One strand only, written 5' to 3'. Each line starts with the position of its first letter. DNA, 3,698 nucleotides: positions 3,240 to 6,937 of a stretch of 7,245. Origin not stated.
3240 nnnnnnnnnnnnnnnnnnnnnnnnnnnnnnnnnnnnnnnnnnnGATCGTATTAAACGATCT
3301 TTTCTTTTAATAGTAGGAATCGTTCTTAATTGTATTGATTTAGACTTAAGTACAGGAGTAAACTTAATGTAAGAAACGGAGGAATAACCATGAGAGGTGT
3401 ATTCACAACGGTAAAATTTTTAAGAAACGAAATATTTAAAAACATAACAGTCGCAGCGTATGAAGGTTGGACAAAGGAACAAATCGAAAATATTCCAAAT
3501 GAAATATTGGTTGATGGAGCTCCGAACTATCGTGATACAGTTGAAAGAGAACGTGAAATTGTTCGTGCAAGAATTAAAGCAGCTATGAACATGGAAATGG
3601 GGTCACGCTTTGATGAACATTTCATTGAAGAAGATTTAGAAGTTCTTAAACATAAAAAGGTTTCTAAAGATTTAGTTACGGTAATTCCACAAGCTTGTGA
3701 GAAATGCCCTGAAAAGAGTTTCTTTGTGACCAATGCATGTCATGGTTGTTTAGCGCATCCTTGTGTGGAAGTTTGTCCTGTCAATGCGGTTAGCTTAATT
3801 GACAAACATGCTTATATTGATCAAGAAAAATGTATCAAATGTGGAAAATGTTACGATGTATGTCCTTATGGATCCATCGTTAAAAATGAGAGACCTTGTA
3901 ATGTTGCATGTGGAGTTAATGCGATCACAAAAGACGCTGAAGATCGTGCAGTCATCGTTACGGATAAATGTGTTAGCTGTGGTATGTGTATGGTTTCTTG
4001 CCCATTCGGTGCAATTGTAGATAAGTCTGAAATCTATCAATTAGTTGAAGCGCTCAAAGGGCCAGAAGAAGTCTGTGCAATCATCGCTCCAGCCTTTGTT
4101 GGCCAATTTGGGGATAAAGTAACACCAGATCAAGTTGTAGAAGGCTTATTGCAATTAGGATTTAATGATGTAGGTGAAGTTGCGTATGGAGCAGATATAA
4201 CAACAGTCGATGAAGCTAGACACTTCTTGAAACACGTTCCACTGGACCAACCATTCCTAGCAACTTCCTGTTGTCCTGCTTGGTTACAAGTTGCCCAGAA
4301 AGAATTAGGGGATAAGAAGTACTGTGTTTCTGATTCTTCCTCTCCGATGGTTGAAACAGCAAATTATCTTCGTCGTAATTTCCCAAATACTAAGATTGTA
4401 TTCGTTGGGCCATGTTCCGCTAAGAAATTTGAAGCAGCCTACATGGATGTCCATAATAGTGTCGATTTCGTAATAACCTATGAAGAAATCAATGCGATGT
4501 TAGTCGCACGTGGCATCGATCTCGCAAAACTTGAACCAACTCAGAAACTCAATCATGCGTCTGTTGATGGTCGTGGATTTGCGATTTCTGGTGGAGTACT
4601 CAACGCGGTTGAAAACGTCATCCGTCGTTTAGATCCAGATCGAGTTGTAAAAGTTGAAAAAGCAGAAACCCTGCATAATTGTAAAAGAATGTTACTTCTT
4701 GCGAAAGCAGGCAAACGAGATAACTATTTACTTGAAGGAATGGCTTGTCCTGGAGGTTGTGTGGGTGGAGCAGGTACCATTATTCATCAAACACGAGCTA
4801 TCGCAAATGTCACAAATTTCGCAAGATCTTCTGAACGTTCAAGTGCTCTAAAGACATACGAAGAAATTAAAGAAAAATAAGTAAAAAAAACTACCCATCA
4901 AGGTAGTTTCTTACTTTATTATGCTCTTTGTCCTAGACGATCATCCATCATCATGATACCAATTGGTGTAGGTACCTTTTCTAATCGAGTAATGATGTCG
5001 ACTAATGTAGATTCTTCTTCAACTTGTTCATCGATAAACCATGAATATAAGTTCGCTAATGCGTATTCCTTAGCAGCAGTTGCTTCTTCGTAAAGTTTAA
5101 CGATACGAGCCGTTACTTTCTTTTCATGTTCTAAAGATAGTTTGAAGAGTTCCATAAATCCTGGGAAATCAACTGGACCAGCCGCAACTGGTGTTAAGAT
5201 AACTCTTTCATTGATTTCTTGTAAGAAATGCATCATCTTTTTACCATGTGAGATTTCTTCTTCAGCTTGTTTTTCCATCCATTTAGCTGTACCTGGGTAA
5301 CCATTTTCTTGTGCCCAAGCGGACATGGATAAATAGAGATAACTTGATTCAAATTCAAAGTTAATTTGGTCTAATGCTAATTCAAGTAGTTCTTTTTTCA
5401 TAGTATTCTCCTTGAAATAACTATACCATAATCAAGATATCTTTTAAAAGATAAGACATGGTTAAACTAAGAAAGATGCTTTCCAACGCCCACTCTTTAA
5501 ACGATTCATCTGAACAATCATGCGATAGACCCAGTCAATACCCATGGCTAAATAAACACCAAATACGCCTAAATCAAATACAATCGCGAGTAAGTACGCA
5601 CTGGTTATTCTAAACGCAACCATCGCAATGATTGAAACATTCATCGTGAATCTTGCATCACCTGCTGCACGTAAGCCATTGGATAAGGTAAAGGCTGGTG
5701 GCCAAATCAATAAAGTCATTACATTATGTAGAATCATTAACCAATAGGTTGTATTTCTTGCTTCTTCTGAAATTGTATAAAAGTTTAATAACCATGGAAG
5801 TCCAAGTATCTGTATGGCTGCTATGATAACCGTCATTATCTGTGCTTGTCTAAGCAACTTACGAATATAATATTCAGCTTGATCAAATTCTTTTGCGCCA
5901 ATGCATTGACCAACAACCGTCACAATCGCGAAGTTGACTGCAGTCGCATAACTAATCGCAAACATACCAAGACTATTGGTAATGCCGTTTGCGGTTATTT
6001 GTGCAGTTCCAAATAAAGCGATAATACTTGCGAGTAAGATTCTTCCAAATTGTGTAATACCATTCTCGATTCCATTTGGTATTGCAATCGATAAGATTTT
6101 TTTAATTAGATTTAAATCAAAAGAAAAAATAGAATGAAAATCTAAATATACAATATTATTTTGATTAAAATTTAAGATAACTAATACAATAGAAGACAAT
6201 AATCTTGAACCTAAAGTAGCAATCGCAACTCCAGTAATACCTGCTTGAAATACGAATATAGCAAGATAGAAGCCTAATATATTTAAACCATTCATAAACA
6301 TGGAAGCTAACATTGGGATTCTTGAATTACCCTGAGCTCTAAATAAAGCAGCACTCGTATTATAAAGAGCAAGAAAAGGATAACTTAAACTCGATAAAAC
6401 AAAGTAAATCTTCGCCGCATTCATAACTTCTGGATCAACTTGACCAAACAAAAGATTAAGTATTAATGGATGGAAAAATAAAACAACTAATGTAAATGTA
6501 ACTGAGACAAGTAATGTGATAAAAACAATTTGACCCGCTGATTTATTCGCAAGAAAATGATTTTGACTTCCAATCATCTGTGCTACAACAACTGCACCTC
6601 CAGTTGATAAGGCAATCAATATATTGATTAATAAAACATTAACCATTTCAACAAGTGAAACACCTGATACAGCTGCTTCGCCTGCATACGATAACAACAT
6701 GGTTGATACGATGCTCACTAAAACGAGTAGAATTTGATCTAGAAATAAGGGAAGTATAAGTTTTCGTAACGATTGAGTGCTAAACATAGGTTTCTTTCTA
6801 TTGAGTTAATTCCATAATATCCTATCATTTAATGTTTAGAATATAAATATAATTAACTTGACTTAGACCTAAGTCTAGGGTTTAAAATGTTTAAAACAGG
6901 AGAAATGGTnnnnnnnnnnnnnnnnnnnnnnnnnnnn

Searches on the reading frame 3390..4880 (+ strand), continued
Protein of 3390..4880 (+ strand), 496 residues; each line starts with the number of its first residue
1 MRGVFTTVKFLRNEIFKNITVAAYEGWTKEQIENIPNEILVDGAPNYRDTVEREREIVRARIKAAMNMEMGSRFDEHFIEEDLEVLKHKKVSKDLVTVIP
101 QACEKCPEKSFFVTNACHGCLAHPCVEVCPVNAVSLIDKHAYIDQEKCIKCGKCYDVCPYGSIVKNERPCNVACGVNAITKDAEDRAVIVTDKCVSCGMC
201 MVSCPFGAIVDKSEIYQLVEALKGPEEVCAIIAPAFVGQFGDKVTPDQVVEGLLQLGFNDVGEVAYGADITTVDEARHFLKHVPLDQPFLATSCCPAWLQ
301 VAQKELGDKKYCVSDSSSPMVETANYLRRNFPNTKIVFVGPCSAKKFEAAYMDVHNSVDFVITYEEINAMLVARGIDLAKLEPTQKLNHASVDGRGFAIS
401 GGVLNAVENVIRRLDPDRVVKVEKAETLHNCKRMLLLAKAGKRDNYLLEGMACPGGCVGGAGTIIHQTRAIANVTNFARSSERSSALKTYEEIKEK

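Call 26: find_related_loci(query=L001:6881-7285:+, collection=metagenome_contigs, flank=5000)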
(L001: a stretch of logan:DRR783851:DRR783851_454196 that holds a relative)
Query L001:6881-7285:+ (135 aa) in metagenome_contigs; peptide patterns used: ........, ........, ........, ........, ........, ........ (x = any residue, [..] = any of these).
481 stretches matched a pattern; 385 encode a relative of the query (tblastn E <= 1e-3); the best 80 are kept; 80 distinct loci.
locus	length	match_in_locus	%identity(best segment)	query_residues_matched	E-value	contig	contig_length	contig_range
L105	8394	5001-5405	99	1-135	3e-85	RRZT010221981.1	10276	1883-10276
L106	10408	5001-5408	81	1-135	1e-70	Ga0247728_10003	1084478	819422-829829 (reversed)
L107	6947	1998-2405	80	1-135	4e-70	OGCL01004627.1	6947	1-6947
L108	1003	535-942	79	1-135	3e-74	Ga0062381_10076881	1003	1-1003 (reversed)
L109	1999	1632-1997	84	1-122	2e-69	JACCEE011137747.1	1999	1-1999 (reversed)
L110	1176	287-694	74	1-135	2e-68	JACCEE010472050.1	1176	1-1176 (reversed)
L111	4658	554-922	80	1-123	2e-63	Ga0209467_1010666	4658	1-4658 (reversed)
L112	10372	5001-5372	67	1-124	3e-54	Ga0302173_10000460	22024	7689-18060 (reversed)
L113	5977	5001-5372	69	1-124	3e-54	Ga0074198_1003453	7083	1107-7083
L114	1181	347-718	64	1-124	3e-55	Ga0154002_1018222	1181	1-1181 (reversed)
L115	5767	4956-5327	64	1-124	2e-52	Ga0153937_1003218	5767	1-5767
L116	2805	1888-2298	63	1-135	2e-52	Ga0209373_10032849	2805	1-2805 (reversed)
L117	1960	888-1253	66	2-123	3e-53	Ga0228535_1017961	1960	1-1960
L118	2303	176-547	65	1-124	3e-52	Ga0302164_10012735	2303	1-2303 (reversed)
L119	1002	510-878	65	1-123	2e-55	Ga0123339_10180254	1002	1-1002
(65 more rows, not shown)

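Call 28: find_homologous_proteins(query=window:3390-4880:+, max_evalue=1e-150)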
Query window:3390-4880:+ (496 aa): 155 proteins with E <= 1e-150 among 8000 candidates; the best 120 are listed.
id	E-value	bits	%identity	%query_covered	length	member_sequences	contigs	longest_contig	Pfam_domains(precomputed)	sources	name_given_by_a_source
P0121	0.0e+0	1083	95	100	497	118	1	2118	PF14697.12,PF12837.13,PF13247.12,PF13484.12,PF12838.13,PF13534.12,PF12800.13,PF02906.20,PF12797.13,PF00037.33,PF25160.2,PF13237.12,PF13183.12,PF13187.12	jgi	-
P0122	0.0e+0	1019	88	100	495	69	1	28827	PF14697.12,PF12837.13,PF13247.12,PF13484.12,PF12838.13,PF13534.12,PF12800.13,PF02906.20,PF12797.13,PF00037.33,PF25160.2,PF13237.12,PF13187.12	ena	-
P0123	1.8e-283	958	82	100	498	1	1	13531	PF14697.12,PF12837.13,PF13247.12,PF13484.12,PF12838.13,PF13534.12,PF02906.20,PF12797.13,PF00037.33,PF25160.2,PF13237.12,PF13187.12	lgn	-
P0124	3.5e-280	948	81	100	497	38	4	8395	PF14697.12,PF02906.20,PF12797.13,PF12837.13,PF13247.12,PF00037.33,PF13484.12,PF12838.13,PF25160.2,PF13237.12,PF13187.12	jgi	jgi:[FeFe] hydrogenase (group B1/B3)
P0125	4.8e-278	941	80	100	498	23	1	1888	PF14697.12,PF12837.13,PF13247.12,PF13484.12,PF12838.13,PF12800.13,PF02906.20,PF12797.13,PF00037.33,PF25160.2,PF13237.12,PF13187.12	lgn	-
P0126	2.4e-276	935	80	100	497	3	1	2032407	PF14697.12,PF02906.20,PF12797.13,PF12837.13,PF13247.12,PF00037.33,PF13484.12,PF12838.13,PF25160.2,PF13237.12,PF13187.12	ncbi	-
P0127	6.3e-244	828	70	100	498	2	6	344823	PF14697.12,PF02906.20,PF12797.13,PF12837.13,PF13247.12,PF00037.33,PF13484.12,PF12838.13,PF25160.2,PF13237.12,PF13187.12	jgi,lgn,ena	-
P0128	2.6e-237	806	69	100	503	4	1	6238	PF14697.12,PF02906.20,PF12797.13,PF12837.13,PF13247.12,PF00037.33,PF13484.12,PF12838.13,PF25160.2,PF13237.12,PF13187.12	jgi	-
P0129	4.9e-233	792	67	99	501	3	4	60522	PF14697.12,PF12837.13,PF13247.12,PF13484.12,PF12838.13,PF13534.12,PF02906.20,PF12797.13,PF00037.33,PF25160.2,PF13237.12,PF13183.12,PF13187.12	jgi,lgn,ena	-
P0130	4.6e-232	789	67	99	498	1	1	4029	PF14697.12,PF02906.20,PF12797.13,PF12837.13,PF13247.12,PF00037.33,PF13484.12,PF12838.13,PF25160.2,PF13237.12,PF13187.12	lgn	-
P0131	8.9e-230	781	68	100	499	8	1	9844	PF14697.12,PF12837.13,PF13247.12,PF13484.12,PF12838.13,PF13534.12,PF02906.20,PF12797.13,PF00037.33,PF25160.2,PF13237.12,PF13183.12,PF13187.12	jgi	jgi:[FeFe] hydrogenase (group B1/B3)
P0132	3.3e-229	780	67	99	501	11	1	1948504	PF14697.12,PF12837.13,PF13247.12,PF13484.12,PF12838.13,PF12800.13,PF02906.20,PF12797.13,PF00037.33,PF25160.2,PF13237.12,PF13183.12,PF13187.12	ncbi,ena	-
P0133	2.4e-228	777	64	99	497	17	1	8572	PF14697.12,PF12837.13,PF13247.12,PF13484.12,PF12838.13,PF13534.12,PF02906.20,PF12797.13,PF00037.33,PF25160.2,PF13237.12,PF13187.12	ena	-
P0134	1.1e-226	771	65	100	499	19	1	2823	PF14697.12,PF12837.13,PF13247.12,PF13484.12,PF12838.13,PF02906.20,PF12797.13,PF00037.33,PF25160.2,PF13237.12,PF13183.12,PF13187.12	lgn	-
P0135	1.2e-226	771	65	100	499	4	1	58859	PF14697.12,PF02906.20,PF12797.13,PF12837.13,PF13247.12,PF00037.33,PF13484.12,PF12838.13,PF25160.2,PF13237.12,PF13187.12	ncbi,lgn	-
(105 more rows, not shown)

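Call 29: find_encoding_contigs(protein=P0122, flank=6000, max_places=2)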
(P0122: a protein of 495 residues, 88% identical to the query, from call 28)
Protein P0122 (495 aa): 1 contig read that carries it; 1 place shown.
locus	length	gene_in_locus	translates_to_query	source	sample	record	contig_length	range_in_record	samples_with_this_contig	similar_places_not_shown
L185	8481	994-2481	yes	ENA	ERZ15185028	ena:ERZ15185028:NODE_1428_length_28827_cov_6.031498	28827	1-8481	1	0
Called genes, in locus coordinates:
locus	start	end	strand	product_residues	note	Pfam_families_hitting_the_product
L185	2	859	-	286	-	?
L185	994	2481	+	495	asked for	PF13237:Fer4_10 (weak), PF12838:Fer4_7 (weak), PF13187:Fer4_9 (weak), PF25160:LdpA_Fe-S-bd (weak), PF12797:Fer4_2 (weak), PF12837:Fer4_6 (weak), PF00037:Fer4, PF02906:Fe_hyd_lg_C, +10 more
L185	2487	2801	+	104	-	-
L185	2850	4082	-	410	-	PF07995:GSDH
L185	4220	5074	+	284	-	PF00702:Hydrolase (faint), PF05116:S6PP (faint), PF08282:Hydrolase_3, PF13419:HAD_2 (faint)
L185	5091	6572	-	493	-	PF17651:Raco_middle, PF14574:RACo_C_ter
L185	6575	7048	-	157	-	-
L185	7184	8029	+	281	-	PF00702:Hydrolase (faint), PF05116:S6PP, PF08282:Hydrolase_3, PF13419:HAD_2 (faint)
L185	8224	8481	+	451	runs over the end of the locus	PF03611:EIIC-GAT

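Call 30: find_encoding_contigs(protein=P0123, flank=6000, max_places=2)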
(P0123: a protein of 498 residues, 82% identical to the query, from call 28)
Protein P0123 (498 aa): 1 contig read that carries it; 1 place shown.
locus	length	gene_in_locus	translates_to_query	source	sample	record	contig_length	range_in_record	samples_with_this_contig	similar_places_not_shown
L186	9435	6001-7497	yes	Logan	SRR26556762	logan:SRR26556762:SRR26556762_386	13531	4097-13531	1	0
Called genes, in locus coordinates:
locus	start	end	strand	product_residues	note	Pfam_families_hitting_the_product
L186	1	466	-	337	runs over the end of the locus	PF01012:ETF, PF00766:ETF_alpha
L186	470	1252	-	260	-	PF01012:ETF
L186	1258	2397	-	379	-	PF02771:Acyl-CoA_dh_N, PF02770:Acyl-CoA_dh_M, PF00441:Acyl-CoA_dh_1, PF08028:Acyl-CoA_dh_2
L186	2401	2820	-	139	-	PF01575:MaoC_dehydratas, PF13452:FAS1_DH_region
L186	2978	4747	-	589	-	PF02734:Dak2, PF21645:FakA-like_M, PF02645:DegV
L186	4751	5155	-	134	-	PF09945:DUF2177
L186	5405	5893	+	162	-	PF12900:Pyridox_ox_2 (weak)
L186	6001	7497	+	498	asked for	PF13237:Fer4_10 (weak), PF12838:Fer4_7 (weak), PF13187:Fer4_9 (weak), PF25160:LdpA_Fe-S-bd, PF12797:Fer4_2 (weak), PF12837:Fer4_6, PF25160:LdpA_Fe-S-bd, PF02906:Fe_hyd_lg_C, +8 more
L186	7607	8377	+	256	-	-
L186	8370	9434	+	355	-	?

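Call 31: find_encoding_contigs(protein=P0126, flank=6000, max_places=2)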
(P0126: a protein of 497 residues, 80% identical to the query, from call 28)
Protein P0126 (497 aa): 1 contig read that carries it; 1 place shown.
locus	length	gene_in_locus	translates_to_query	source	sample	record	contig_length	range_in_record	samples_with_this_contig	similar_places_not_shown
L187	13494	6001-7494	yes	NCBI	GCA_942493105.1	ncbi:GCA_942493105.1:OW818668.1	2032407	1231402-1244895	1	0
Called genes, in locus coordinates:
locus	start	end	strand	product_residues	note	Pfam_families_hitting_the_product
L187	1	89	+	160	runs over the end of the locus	-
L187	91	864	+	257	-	PF02522:Antibiotic_NAT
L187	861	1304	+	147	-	PF01035:DNA_binding_1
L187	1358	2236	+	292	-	PF01636:APH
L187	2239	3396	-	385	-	PF04282:DUF438, PF01814:Hemerythrin, PF13596:PAS_10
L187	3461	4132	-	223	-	PF00027:cNMP_binding, PF13545:HTH_Crp_2, PF00325:Crp (weak)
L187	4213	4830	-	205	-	-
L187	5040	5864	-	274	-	PF02673:BacA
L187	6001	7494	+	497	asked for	PF25160:LdpA_Fe-S-bd (weak), PF12837:Fer4_6, PF13237:Fer4_10 (weak), PF00037:Fer4, PF13484:Fer4_16 (weak), PF25160:LdpA_Fe-S-bd, PF00037:Fer4, PF02906:Fe_hyd_lg_C, +6 more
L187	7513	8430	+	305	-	PF00389:2-Hacid_dh (weak), PF02826:2-Hacid_dh_C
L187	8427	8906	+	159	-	PF01257:2Fe-2S_thioredx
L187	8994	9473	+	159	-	PF00255:GSHPx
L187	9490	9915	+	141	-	PF22381:Staph_reg_Sar_Rot, PF01047:MarR, PF12802:MarR_2, PF13463:HTH_27 (weak)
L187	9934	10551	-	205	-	PF09335:VTT_dom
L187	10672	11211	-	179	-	PF13302:Acetyltransf_3, PF13420:Acetyltransf_4, PF00583:Acetyltransf_1 (weak)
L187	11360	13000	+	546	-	PF01368:DHH, PF00571:CBS, PF07085:DRTGG, PF00571:CBS (weak), PF02833:DHHA2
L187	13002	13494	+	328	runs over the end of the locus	PF01408:GFO_IDH_MocA, PF22725:GFO_IDH_MocA_C3, PF02894:GFO_IDH_MocA_C (weak)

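Call 46: search_protein_families(library=pfam, proteins=[L001:7391-7810:+])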
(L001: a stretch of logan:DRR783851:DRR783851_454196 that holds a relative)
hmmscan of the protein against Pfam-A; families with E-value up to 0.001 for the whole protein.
L001:7391-7810:+ (139 aa): 1 family
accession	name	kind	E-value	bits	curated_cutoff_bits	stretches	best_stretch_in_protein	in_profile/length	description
PF14340.12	DUF4395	-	3.7e-26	92.4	24.5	1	4-128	1-129/130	Domain of unknown function (DUF4395)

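Call 52: search_solved_structures(query=L001:6881-7285:+, max_evalue=0.00001, show_alignments=1)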
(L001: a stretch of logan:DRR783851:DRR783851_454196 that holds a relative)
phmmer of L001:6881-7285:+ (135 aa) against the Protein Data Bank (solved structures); distinct sequences matched with E-value up to 0.00001: 13.
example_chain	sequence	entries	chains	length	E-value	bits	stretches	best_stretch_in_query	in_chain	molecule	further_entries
3gp4_A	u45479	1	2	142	1.1e-32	116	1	3-125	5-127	Transcriptional regulator, MerR family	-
3gpv_A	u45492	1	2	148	5.2e-17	65.3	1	2-116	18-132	Transcriptional regulator, MerR family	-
5d90_B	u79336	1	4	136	2.5e-16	63.1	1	2-113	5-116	MerR family regulator protein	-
5d8c_A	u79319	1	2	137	2.6e-16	63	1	2-113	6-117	MerR family regulator protein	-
5e01_A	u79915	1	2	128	2.8e-16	62.9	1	2-113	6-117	Uncharacterized HTH-type transcriptional regulator HI_0186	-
4ua1_A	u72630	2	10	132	1.5e-08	37.9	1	3-76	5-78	Regulatory protein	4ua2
4wls_A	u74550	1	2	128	6.6e-07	32.6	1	1-105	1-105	HTH-type transcriptional regulator CueR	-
1q05_A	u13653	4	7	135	7.9e-07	32.4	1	1-105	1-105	Transcriptional regulator cueR | HTH-type transcriptional regulator CueR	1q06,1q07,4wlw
6ldi_G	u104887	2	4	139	8.6e-07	32.3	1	1-105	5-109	HTH-type transcriptional regulator CueR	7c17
6xh7_G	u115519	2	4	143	8.9e-07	32.2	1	1-105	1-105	HTH-type transcriptional regulator CueR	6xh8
5crl_A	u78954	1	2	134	8.9e-07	32.2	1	10-98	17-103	Mercuric resistance operon regulatory protein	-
5xbt_A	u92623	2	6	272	7.2e-06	29.3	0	1-109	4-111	Probable transcriptional regulator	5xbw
5xql_A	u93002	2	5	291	8.4e-06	29.1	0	1-109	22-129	Multidrug-efflux transporter 1 regulator | C-di-GMP-binding multidrug transporter transcriptional regulator BrlR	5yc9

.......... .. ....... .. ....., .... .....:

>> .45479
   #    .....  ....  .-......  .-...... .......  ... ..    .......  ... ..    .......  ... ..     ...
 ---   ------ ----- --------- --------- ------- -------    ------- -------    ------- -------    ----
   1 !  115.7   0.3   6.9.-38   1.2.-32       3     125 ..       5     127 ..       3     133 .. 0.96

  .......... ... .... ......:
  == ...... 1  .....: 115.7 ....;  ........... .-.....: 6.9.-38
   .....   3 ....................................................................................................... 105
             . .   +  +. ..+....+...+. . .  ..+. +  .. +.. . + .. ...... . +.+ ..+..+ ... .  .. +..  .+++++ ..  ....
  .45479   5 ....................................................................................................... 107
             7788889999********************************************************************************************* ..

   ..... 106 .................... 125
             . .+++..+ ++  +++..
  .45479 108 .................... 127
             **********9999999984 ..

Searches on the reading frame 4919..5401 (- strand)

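Call 3: search_protein_families(library=pfam, proteins=[window:4919-5401:-])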
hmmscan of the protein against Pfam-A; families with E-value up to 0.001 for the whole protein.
window:4919-5401:- (160 aa): 2 families
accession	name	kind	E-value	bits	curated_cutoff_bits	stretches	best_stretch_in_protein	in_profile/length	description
PF00210.30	Ferritin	-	1.9e-33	115.8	24.5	1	11-142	6-141/142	Ferritin-like domain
PF02915.23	Rubrerythrin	-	1.8e-05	25.5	22.8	1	13-114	7-113/137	Rubrerythrin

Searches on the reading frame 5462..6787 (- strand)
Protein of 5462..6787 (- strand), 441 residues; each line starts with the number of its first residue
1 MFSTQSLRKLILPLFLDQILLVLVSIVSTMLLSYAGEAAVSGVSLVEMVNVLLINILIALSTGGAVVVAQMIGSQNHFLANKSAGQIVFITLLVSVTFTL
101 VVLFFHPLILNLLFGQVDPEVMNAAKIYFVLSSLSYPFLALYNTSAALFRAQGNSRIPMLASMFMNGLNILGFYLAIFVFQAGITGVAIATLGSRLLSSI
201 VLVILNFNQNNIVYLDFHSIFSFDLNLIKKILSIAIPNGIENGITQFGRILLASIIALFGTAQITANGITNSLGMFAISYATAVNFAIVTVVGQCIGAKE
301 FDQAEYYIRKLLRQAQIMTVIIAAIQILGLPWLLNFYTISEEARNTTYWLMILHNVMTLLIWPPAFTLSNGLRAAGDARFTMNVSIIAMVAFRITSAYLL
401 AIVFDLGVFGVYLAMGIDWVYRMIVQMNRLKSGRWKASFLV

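Call 3: search_protein_families(library=pfam, proteins=[window:5462-6787:-])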
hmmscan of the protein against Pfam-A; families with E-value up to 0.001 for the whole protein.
window:5462-6787:- (441 aa): 2 families
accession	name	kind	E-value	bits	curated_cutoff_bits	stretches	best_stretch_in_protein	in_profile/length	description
PF01554.23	MatE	-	1e-37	129.8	24.9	2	13-174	1-160/161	MatE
PF03023.19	MurJ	-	3.3e-06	26.4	27.4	1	7-206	199-399/451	Lipid II flippase MurJ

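Call 10: search_protein_families(library=ncbifam, proteins=[window:5462-6787:-])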
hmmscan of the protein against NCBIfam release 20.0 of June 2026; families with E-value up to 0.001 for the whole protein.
window:5462-6787:- (441 aa): 7 families
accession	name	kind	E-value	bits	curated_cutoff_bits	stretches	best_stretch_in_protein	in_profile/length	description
NF007562.1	PRK10189.1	equivalog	3.9e-60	204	465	1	8-436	30-463/470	EmmdR/YeeO family multidrug/toxin efflux MATE transporter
TIGR00797.1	matE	subfamily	2.2e-56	191.5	147.4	1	13-411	1-395/396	MATE family efflux transporter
NF041801.1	MATE_SolL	equivalog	1.4e-23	83.5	780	1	5-439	20-455/458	solanimycin export family MATE transporter SolL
NF052396.1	MATE_WgkD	equivalog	1.2e-13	50.9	510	1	6-425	4-418/428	tryglysin-associated MATE efflux transporter WgkD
NF000217.1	MATE_multi_FepA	equivalog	1.5e-07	30.9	900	1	11-291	21-298/443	multidrug efflux MATE transporter FepA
TIGR02900.1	spore_V_B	equivalog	2.1e-06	26.8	372.3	1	50-244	281-468/488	stage V sporulation protein B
NF000263.1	MATE_multi_NorM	equivalog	1.1e-05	25.1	950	1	7-415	20-430/459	multidrug efflux MATE transporter NorM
